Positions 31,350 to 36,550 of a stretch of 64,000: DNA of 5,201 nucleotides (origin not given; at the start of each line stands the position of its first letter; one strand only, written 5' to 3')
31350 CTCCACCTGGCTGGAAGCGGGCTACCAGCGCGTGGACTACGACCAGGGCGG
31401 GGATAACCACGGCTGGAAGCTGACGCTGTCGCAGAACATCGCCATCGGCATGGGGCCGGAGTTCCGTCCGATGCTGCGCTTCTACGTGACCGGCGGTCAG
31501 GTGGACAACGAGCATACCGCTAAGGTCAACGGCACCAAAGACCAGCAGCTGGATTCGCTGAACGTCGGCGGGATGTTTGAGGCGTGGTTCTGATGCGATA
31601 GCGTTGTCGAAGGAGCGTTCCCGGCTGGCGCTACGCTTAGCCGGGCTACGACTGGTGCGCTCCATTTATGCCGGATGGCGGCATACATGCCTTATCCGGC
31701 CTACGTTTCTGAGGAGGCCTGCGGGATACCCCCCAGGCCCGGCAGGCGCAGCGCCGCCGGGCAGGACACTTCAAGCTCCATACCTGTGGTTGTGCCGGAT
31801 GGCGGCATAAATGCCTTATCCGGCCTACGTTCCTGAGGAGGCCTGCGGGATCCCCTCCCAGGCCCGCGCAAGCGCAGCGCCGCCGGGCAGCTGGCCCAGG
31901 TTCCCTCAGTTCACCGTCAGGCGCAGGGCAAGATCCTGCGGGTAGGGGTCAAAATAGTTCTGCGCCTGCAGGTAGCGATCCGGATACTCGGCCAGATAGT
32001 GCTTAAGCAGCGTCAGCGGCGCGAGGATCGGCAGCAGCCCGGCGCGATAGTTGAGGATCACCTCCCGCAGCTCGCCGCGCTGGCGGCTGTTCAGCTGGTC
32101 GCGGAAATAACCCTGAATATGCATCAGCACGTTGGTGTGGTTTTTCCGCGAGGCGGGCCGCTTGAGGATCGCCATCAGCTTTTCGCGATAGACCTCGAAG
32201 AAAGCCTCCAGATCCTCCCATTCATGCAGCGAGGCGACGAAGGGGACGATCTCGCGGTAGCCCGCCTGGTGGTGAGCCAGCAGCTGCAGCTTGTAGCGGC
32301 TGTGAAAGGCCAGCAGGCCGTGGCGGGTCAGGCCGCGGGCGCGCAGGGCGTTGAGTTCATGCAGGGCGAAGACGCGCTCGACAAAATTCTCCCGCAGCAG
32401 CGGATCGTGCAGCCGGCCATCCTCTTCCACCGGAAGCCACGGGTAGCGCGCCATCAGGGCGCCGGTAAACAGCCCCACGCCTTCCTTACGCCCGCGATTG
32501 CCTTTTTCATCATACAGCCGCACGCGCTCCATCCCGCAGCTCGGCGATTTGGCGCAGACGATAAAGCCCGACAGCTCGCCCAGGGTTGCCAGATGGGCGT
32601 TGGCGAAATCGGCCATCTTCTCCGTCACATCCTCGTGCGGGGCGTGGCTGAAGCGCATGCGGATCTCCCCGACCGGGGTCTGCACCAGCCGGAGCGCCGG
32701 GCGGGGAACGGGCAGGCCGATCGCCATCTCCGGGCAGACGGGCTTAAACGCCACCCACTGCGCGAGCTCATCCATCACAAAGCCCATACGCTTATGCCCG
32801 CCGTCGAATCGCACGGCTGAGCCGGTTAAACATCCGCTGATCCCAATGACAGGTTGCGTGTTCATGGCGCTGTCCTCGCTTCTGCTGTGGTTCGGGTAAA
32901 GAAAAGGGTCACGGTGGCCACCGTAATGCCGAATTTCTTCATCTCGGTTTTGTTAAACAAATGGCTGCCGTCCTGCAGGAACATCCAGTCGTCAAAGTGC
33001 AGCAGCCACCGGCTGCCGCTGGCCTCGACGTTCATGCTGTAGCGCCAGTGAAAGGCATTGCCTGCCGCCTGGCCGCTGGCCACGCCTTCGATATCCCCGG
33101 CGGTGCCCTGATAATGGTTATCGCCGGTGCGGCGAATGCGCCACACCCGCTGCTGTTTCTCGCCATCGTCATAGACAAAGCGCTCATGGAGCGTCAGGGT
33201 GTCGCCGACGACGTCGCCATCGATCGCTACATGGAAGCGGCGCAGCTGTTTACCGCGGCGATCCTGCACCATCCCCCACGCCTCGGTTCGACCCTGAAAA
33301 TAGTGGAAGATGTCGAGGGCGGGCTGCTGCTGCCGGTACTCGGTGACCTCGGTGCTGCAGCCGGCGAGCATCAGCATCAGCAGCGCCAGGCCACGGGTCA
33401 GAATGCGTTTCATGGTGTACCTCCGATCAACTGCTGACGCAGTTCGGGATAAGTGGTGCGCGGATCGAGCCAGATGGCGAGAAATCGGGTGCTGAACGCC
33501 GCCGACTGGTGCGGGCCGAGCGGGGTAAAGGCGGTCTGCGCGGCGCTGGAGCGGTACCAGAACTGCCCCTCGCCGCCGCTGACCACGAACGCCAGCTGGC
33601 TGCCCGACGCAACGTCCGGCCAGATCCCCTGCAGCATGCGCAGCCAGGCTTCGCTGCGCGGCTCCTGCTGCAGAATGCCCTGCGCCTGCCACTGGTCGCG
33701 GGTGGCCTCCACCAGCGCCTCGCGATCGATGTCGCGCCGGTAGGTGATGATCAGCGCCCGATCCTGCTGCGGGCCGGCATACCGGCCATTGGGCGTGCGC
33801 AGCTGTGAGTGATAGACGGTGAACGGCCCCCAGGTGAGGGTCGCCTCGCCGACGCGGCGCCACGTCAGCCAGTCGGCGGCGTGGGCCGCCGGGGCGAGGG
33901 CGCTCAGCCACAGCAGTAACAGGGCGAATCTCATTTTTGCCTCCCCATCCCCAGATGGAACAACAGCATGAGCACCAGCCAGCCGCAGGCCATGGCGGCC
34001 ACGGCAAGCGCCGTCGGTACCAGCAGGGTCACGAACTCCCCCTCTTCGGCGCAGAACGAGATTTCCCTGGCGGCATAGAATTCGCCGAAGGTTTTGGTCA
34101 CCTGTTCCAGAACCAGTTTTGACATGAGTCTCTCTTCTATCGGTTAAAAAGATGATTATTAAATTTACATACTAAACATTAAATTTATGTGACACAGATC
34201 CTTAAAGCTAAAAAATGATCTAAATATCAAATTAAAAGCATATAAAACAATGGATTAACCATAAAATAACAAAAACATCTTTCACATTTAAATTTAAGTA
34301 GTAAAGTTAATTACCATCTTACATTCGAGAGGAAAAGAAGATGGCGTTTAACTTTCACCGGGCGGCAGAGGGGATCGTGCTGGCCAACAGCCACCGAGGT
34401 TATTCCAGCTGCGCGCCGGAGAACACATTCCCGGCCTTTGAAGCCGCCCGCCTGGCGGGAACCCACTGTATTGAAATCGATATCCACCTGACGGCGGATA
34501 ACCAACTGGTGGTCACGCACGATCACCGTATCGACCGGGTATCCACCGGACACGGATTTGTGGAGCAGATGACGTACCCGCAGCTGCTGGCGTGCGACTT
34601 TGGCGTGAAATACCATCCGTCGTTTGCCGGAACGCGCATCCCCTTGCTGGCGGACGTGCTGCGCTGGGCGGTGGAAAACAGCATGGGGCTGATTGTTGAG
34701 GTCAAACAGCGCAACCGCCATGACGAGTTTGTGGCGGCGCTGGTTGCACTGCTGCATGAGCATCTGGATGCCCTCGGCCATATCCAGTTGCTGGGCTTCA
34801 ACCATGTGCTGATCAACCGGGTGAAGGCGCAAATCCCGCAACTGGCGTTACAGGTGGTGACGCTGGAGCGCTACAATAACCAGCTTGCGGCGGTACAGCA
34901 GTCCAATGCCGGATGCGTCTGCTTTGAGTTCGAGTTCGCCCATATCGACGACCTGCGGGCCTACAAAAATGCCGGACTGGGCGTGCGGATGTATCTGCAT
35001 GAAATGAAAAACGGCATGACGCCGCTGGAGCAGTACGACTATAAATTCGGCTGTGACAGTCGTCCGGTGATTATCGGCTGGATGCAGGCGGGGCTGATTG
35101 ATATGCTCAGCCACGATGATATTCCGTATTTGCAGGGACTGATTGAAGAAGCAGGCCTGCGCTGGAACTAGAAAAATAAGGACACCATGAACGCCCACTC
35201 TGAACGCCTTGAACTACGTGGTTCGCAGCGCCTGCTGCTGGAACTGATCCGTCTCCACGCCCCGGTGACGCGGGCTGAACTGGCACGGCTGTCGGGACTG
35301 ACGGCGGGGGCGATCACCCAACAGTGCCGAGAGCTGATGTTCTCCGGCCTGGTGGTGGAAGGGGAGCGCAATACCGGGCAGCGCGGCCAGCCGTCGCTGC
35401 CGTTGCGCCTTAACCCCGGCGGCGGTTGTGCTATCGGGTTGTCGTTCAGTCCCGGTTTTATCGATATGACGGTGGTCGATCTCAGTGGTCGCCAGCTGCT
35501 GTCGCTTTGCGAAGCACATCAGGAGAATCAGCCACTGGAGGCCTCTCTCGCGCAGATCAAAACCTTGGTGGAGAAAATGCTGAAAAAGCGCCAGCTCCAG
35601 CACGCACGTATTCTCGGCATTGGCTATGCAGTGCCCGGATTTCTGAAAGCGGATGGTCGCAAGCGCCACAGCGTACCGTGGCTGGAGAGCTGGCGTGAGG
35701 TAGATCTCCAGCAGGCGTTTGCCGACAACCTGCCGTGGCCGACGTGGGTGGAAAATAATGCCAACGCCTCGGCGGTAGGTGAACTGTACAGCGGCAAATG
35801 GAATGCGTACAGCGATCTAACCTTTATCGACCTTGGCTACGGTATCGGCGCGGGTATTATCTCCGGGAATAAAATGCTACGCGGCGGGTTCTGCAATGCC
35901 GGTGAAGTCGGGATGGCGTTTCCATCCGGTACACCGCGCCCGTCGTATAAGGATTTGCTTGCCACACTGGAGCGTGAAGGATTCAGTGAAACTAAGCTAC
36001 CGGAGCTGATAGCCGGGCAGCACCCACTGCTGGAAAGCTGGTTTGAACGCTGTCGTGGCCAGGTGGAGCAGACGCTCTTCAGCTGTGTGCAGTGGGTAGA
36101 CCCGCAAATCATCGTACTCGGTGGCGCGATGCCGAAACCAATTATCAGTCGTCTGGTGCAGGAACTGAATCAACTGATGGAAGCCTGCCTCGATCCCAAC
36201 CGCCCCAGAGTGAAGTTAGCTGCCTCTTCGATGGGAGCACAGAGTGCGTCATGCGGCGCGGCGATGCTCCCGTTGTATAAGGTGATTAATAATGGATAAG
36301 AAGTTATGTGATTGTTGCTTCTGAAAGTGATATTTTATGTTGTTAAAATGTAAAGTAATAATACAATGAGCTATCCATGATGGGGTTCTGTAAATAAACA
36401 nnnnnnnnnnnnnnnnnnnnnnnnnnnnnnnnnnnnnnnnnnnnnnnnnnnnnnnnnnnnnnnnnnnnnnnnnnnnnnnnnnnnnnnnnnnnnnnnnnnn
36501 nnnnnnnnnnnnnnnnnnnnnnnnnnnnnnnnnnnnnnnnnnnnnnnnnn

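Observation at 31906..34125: ybgA cluster without the photolyase gene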

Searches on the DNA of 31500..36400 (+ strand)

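Call 11: search_dna_similar(query=window:31500-36400:+, collection=plasmids, mode=near, max_rows=25)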
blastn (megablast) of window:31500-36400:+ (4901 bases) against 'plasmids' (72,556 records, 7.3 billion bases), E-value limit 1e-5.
Records with a match: 107; places in all: 123; records where one place covers at least 80% of the query: 0.
Best place of each record, by identity: >=99% 1; 95-99% 104; 80-90% 1; 60-80% 1.
By first word of the organism name: Klebsiella 97; Raoultella 5; Escherichia 2; Enterobacter 2; Citrobacter 1.
By predicted mobility (MOB-suite, as given by PLSDB): conjugative 91; non-mobilizable 15; mobilizable 1.
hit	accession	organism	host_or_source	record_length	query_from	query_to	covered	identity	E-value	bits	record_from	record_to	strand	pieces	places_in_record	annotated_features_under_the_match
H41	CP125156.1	Klebsiella pneumoniae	-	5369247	1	2532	51%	96.1%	0e+0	4070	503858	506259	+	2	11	DUF523 and DUF1722 domain-containing protein | DUF3833 domain-containing protein | hypothetical protein | DUF2878 domain-containing protein | carbohydrate porin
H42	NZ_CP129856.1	Klebsiella pneumoniae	Homo sapiens,whole organism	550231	170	2532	46%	96.6%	0e+0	3800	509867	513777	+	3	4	IS3-like element ISKpn1 family transposase | DUF523 and DUF1722 domain-containing protein | DUF3833 domain-containing protein | hypothetical protein | DUF2878 domain-containing protein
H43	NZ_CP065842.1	Klebsiella quasipneumoniae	Homo sapiens,urine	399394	1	1978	37%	97.2%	0e+0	3078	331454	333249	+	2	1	DUF523 and DUF1722 domain-containing protein | DUF3833 domain-containing protein | carbohydrate porin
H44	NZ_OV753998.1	Klebsiella quasipneumoniae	-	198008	1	1978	37%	97.1%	0e+0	3067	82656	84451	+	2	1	DUF523 and DUF1722 domain-containing protein | DUF3833 domain-containing protein | carbohydrate porin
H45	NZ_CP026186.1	Klebsiella pneumoniae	-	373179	1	1978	37%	97.1%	0e+0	3062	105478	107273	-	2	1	DUF523 and DUF1722 domain-containing protein | DUF3833 domain-containing protein | carbohydrate porin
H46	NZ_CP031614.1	Klebsiella pneumoniae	pig,whole organism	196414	1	1978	37%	97.1%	0e+0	3062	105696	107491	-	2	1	DUF523 and DUF1722 domain-containing protein | DUF3833 domain-containing protein | carbohydrate porin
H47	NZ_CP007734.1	Klebsiella pneumoniae subsp. pneumoniae KPNIH27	groin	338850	1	1978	37%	97.1%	0e+0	3062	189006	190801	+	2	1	DUF523 and DUF1722 domain-containing protein | DUF3833 domain-containing protein | carbohydrate porin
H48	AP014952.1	Klebsiella oxytoca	-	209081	1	1978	37%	97.1%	0e+0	3062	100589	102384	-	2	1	hypothetical protein | lipoprotein | maltoporin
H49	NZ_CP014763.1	Klebsiella pneumoniae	-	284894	1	1978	37%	97.1%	0e+0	3062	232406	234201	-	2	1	DUF523 and DUF1722 domain-containing protein | DUF3833 domain-containing protein | carbohydrate porin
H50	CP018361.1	Klebsiella oxytoca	Homo sapiens,Perirectal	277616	1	1978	37%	97.1%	0e+0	3062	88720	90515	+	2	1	hypothetical protein (x2) | lactam utilization protein LamB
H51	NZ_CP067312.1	Escherichia coli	cell culture,waste water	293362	1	1978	37%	97.1%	0e+0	3062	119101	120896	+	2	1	DUF523 and DUF1722 domain-containing protein | DUF3833 domain-containing protein | carbohydrate porin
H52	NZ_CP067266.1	Escherichia coli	cell culture,waste water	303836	1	1978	37%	97.1%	0e+0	3062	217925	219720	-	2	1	DUF523 and DUF1722 domain-containing protein | DUF3833 domain-containing protein | carbohydrate porin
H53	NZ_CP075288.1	Klebsiella pneumoniae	a feces sample of swine origin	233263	1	1978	37%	97.1%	0e+0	3062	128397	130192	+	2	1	DUF523 and DUF1722 domain-containing protein | DUF3833 domain-containing protein | carbohydrate porin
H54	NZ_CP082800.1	Klebsiella pneumoniae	Homo sapiens,Swab from tracheostomic ...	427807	1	1978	37%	97.1%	0e+0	3062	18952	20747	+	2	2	DUF523 and DUF1722 domain-containing protein | DUF3833 domain-containing protein | carbohydrate porin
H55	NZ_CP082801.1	Klebsiella pneumoniae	Homo sapiens,Swab from tracheostomic ...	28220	1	1978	37%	97.1%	0e+0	3062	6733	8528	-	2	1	DUF523 and DUF1722 domain-containing protein | DUF3833 domain-containing protein | carbohydrate porin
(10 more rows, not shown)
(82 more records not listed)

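Call 12: get_annotated_region(hit=H41, flank=16000)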
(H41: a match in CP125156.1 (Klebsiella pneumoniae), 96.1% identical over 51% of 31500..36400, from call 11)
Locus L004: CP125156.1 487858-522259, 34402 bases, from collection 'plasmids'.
description: Klebsiella pneumoniae strain 176 plasmid unnamed2, complete sequence
organism: Klebsiella pneumoniae (NCBI taxid 573)
taxonomy: Bacteria; Pseudomonadota; Gammaproteobacteria; Enterobacterales; Enterobacteriaceae; Klebsiella; Klebsiella pneumoniae
host: -; source: -; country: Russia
typing (MOB-suite, as given by PLSDB): non-mobilizable; mating-pair formation MPF_T
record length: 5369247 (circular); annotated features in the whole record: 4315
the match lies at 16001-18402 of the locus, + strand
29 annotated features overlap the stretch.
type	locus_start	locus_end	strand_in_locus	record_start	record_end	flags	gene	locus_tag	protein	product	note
CDS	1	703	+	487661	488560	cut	-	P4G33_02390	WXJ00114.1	DUF4942 domain-containing protein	-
CDS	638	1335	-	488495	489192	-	-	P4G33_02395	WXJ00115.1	IS1-like element IS1B family transposase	-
CDS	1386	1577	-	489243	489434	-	-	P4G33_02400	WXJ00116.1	hypothetical protein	-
CDS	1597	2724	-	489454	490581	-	-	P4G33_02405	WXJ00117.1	PAAR domain-containing protein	-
CDS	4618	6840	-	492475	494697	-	-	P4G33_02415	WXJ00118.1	glycosyltransferase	-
CDS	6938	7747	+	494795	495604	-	-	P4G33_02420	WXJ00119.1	polysaccharide pyruvyl transferase family protein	-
CDS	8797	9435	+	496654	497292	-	-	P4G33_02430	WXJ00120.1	HNH endonuclease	-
CDS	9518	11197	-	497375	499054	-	-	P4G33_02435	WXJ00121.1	glycoside hydrolase family 43 protein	-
CDS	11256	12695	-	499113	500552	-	-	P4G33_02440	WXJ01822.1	MFS transporter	-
CDS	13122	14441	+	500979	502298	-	xylA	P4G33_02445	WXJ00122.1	xylose isomerase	-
CDS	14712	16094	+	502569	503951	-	-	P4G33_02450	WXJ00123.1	carbohydrate porin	-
CDS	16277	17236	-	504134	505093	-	-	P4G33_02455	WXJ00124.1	DUF523 and DUF1722 domain-containing protein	-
CDS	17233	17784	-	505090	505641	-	-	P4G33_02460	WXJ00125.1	DUF3833 domain-containing protein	-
CDS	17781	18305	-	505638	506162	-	-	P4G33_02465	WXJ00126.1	hypothetical protein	-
CDS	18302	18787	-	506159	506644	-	-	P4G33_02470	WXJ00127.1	DUF2878 domain-containing protein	-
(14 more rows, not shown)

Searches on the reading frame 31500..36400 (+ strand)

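Call 37: search_protein_families(library=pfam, proteins=[L004:23362-23913:-, L004:18302-18787:-, L004:19215-20003:-, L004:18784-19461:-, L004:20000-20722:-, L004:22696-23130:-, L004:24191-24739:+], max_evalue=0.01)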
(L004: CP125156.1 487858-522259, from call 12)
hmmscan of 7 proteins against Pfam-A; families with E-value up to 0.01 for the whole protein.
L004:23362-23913:- (183 aa): 2 families
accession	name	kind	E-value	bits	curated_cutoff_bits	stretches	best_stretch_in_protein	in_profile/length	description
PF22270.1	MlrA_helical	-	7.4e-28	96.9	27.7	1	21-95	1-75/75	Transcriptional regulator MlrA, helical domain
PF22267.1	MlrA_C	-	3.9e-20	72.3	27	1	102-175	1-74/77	Transcriptional regulator MlrA, C-terminal domain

L004:18302-18787:- (161 aa): 1 family
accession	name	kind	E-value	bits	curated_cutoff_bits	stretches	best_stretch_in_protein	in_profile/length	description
PF11086.13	DUF2878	-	5e-21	76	27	1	8-151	2-153/154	Protein of unknown function (DUF2878)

L004:19215-20003:- (262 aa): 1 family
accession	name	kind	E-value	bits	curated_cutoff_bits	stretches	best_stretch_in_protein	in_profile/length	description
PF02353.26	CMAS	-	5.9e-25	88.6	27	1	131-202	4-75/273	Mycolic acid cyclopropane synthetase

L004:18784-19461:- (225 aa): 5 families
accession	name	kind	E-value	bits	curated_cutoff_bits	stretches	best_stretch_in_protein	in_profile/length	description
PF02353.26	CMAS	-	9.3e-57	192.9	27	1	20-220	74-273/273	Mycolic acid cyclopropane synthetase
PF13649.12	Methyltransf_25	-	3.8e-09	37.6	27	1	20-106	9-97/97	Methyltransferase domain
PF08241.18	Methyltransf_11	-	1.2e-06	29.5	21.2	1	20-109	8-94/95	Methyltransferase domain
PF08242.18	Methyltransf_12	-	8.9e-05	23.6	30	1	20-107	8-97/98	Methyltransferase domain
PF13489.12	Methyltransf_23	-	9.3e-05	22.6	27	1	20-118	34-124/164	Methyltransferase domain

L004:20000-20722:- (240 aa): 1 family
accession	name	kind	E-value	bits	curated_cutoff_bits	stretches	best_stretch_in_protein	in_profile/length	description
PF07103.16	DUF1365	-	3.1e-81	272.9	25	1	5-233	1-233/235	Protein of unknown function (DUF1365)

L004:22696-23130:- (144 aa): 4 families
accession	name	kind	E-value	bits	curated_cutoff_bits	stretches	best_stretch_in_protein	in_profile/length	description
PF12680.13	SnoaL_2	-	2.1e-20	73.7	27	1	13-111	3-99/102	SnoaL-like domain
PF02136.26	NTF2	-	1.8e-06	28.8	21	1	13-73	8-67/116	Nuclear transport factor 2 (NTF2) domain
PF07366.18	SnoaL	-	5e-05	23.6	28.4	1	14-120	7-119/126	SnoaL-like polyketide cyclase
PF13577.12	SnoaL_4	-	0.004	17.6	24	1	13-97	15-103/126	SnoaL-like domain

L004:24191-24739:+ (182 aa): 2 families
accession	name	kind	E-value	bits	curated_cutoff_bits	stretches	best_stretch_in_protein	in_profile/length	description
PF08212.18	Lipocalin_2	-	1.4e-44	152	24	1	40-179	2-146/146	Lipocalin-like domain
PF00061.29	Lipocalin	-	1.9e-05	25.3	23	1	46-177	2-141/145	Lipocalin / cytosolic fatty-acid binding protein family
